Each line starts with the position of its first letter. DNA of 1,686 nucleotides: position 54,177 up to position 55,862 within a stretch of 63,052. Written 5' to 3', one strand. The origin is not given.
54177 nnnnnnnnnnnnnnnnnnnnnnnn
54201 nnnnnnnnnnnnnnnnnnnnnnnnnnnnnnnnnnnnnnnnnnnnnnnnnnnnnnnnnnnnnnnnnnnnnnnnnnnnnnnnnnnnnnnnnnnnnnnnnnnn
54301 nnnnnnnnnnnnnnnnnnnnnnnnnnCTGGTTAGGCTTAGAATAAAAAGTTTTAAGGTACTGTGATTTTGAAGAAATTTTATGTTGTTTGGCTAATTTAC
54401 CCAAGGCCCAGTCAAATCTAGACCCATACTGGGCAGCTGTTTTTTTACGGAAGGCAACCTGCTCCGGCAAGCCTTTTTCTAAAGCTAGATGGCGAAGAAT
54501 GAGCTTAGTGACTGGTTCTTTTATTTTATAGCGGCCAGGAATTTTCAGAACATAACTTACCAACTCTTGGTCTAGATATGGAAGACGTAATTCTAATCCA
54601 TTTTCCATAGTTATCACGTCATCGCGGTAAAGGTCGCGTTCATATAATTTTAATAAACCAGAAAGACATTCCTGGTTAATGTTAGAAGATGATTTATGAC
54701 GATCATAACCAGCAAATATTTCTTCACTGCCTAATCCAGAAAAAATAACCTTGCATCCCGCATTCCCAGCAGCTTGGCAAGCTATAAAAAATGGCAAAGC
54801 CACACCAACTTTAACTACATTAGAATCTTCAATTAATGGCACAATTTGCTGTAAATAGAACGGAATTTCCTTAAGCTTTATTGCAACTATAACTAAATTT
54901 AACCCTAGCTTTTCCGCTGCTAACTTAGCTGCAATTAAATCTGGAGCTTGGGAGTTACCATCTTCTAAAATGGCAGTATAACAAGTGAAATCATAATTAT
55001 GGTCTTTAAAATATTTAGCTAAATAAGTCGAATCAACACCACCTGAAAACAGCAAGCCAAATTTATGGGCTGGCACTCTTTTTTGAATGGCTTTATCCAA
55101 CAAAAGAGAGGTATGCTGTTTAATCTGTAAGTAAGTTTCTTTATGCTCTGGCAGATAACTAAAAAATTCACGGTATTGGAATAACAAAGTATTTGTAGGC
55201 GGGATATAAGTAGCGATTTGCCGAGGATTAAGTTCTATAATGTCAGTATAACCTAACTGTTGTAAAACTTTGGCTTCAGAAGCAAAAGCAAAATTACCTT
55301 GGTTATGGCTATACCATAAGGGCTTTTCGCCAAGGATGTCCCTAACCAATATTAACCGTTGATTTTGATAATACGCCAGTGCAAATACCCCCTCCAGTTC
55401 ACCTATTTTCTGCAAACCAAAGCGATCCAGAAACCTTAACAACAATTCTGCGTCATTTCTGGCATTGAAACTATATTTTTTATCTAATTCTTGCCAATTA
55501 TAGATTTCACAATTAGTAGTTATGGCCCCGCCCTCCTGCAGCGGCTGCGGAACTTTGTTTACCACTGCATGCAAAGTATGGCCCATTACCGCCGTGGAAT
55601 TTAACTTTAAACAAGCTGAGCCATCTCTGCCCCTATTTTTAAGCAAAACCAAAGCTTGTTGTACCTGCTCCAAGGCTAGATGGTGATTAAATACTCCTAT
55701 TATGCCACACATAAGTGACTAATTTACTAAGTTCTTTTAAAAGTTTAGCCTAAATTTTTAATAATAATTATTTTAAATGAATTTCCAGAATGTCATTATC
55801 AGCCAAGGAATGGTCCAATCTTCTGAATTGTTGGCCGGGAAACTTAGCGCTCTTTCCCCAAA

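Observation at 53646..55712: Asparagine-synthetase-like glutamine amidotransferase fused to a Dph6-type diphthine-ammonia ligase domain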

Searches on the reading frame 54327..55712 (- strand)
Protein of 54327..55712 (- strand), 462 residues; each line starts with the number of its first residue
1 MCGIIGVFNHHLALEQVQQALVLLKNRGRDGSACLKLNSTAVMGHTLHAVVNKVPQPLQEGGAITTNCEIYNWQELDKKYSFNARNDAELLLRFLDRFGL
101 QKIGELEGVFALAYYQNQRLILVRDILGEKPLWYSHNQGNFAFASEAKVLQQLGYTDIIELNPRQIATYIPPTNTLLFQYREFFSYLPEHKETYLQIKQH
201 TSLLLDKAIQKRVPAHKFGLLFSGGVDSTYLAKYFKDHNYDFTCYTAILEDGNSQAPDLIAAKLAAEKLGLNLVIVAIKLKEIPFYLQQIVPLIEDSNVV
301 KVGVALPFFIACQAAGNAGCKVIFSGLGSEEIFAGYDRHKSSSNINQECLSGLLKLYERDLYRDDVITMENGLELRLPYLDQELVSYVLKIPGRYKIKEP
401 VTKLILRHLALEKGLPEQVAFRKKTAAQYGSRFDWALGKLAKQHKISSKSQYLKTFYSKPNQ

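Call 15: search_solved_structures(query=window:54327-55712:-, max_evalue=0.001, show_alignments=5)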
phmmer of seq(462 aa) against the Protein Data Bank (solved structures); distinct sequences matched with E-value up to 0.001: 6.
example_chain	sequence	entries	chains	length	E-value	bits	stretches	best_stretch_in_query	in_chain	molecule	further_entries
6gq3_A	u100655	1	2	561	3e-30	108.6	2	197-428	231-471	Asparagine synthetase [glutamine-hydrolyzing]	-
8sue_A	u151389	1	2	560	4.4e-30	108.1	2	197-428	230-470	Asparagine synthetase [glutamine-hydrolyzing]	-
9b6c_A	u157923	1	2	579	2.5e-29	105.6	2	197-428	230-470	Asparagine synthetase [glutamine-hydrolyzing]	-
1ct9_A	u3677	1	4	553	1.3e-28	103.2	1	5-442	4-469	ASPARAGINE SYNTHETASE B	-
7ylz_A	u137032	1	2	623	6.5e-13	51.5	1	1-170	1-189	hydroxyamidotransferase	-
1jgt_A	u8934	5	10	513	1.3e-05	27.5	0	68-150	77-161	BETA-LACTAM SYNTHETASE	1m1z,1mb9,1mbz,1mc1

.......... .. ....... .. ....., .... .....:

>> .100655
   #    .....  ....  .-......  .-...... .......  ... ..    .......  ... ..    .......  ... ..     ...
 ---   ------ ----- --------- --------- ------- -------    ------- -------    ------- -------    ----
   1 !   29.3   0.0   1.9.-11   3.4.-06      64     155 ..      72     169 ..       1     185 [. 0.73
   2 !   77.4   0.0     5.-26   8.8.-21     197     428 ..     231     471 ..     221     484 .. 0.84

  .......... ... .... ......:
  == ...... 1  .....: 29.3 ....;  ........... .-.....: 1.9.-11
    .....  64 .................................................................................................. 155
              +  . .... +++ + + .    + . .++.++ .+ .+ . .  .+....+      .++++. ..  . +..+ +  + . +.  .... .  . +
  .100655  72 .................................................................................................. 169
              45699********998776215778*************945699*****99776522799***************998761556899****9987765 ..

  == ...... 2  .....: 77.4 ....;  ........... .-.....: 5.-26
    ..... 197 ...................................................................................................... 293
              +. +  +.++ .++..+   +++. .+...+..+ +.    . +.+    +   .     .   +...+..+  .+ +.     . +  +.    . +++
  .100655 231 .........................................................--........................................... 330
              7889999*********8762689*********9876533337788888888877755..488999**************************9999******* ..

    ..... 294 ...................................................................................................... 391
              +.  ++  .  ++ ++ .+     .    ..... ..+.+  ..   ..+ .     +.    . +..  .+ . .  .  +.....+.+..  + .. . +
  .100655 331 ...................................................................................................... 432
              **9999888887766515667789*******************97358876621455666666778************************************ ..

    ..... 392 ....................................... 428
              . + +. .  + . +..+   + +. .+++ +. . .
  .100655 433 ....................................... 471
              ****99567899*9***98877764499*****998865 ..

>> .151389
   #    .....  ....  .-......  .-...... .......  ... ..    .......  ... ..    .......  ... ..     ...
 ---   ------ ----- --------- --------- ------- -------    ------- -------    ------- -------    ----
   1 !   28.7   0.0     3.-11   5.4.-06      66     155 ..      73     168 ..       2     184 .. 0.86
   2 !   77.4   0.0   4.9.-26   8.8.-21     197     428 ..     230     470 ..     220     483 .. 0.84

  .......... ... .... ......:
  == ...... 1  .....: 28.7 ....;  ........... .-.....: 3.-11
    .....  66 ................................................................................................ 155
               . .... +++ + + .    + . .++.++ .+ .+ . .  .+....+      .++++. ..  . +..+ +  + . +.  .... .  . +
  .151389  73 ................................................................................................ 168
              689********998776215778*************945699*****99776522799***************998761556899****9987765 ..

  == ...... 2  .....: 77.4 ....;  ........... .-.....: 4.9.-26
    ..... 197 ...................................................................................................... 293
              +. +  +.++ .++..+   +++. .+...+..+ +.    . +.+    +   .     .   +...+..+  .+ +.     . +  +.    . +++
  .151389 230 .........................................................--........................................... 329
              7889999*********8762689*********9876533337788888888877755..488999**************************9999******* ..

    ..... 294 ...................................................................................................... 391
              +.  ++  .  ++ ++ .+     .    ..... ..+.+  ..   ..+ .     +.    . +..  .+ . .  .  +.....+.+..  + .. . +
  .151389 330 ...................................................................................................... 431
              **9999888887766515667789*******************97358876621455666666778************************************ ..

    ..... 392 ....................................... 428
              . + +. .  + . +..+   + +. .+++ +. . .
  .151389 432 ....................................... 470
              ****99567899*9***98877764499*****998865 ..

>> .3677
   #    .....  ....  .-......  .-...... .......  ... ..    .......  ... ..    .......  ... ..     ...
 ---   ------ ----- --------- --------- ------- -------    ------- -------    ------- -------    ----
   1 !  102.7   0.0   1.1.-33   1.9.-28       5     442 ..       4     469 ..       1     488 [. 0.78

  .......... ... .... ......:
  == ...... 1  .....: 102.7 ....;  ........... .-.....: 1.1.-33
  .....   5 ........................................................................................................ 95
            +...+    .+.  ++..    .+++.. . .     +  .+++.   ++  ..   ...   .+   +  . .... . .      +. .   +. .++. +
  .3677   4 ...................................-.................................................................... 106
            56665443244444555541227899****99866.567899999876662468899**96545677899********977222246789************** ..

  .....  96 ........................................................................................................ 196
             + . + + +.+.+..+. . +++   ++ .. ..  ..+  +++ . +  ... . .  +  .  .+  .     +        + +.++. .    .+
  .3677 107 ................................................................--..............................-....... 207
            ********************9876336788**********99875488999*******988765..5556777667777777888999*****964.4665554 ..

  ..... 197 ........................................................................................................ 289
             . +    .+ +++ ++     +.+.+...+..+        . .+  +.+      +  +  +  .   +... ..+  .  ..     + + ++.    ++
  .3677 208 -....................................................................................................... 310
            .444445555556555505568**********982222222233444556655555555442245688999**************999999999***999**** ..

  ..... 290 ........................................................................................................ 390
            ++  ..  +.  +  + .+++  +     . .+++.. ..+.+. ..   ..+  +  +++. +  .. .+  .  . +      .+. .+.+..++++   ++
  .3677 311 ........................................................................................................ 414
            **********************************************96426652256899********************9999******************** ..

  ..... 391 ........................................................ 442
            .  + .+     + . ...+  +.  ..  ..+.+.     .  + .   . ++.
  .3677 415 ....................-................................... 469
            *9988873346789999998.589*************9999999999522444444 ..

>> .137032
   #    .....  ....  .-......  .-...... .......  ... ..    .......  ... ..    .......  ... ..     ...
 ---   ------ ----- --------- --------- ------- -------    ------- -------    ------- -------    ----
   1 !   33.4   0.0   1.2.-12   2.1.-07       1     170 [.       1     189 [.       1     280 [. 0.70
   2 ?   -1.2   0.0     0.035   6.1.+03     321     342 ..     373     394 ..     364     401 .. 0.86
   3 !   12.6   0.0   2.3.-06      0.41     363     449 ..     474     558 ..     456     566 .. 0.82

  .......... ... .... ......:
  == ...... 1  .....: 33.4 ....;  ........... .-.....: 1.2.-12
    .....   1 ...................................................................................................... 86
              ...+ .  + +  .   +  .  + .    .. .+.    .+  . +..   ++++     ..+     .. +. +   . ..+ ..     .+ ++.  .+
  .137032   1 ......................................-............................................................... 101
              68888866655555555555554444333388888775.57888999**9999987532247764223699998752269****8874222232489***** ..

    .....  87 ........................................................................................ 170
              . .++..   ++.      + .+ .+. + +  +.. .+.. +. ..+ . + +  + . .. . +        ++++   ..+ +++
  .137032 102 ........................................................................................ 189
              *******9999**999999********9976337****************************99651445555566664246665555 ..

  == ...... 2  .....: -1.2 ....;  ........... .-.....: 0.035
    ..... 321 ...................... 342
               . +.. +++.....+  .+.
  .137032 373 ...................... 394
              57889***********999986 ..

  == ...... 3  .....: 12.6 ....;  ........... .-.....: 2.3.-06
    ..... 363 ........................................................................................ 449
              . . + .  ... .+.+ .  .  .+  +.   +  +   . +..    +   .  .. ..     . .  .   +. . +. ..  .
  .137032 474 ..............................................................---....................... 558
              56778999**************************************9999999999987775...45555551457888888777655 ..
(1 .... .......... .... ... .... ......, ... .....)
